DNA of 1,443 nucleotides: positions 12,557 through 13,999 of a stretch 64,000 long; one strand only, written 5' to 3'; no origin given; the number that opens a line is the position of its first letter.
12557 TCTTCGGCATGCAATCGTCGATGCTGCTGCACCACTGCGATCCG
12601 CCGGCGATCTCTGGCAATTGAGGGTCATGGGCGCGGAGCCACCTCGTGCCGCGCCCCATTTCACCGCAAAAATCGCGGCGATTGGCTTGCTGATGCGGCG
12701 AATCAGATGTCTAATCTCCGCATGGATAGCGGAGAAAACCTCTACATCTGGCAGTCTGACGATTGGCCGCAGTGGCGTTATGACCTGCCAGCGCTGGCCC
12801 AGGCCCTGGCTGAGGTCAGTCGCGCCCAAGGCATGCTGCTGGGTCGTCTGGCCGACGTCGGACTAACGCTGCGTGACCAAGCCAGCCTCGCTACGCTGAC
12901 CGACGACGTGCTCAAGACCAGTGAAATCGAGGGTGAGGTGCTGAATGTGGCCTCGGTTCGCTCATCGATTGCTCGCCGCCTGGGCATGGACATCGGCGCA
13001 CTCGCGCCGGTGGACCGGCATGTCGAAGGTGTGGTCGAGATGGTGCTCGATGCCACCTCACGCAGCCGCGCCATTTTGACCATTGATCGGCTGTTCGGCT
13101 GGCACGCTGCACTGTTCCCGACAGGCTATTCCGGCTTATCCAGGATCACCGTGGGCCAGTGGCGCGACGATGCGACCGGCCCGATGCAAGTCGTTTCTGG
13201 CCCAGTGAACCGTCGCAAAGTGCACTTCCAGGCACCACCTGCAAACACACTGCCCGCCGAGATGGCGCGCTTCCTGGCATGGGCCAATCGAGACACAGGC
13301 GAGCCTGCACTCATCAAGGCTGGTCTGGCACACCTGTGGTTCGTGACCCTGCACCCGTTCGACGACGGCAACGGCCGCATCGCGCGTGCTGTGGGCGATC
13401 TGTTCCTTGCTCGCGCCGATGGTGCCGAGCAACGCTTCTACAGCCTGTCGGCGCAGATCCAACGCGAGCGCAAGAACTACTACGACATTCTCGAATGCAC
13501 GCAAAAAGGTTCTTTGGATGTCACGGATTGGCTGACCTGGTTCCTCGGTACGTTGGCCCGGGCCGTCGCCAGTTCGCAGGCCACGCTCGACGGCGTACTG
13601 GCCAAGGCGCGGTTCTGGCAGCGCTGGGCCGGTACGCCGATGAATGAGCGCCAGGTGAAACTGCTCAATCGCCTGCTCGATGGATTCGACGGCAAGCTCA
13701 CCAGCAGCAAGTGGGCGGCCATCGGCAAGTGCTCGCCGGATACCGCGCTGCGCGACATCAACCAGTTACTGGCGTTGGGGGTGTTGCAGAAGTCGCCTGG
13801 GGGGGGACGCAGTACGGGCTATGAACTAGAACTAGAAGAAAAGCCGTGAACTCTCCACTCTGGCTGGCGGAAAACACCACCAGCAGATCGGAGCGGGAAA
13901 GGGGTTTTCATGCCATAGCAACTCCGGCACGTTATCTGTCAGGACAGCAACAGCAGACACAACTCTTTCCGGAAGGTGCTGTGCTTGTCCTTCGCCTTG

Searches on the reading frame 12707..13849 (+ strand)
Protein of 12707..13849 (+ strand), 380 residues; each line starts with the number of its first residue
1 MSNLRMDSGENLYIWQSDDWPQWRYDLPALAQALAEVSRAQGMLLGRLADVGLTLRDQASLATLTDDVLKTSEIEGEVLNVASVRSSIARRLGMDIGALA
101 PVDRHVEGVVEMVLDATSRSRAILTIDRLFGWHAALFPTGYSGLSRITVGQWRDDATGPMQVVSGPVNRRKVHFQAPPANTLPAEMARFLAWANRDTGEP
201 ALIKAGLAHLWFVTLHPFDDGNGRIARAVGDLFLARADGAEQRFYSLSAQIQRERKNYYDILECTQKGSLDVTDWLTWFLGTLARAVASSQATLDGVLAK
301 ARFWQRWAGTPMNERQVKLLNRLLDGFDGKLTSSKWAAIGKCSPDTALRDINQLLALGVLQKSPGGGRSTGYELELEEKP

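Call 6: search_protein_families(library=pfam, proteins=[window:12707-13849:+], max_evalue=0.01)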
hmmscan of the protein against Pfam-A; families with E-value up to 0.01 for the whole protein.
window:12707-13849:+ (380 aa): 2 families
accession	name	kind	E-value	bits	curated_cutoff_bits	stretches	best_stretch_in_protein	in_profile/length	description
PF13776.11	DUF4172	-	8.5e-32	109.7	25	1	13-94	1-82/82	Domain of unknown function (DUF4172)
PF02661.23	Fic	-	5.3e-17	62.9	24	1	124-234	2-93/93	Fic/DOC family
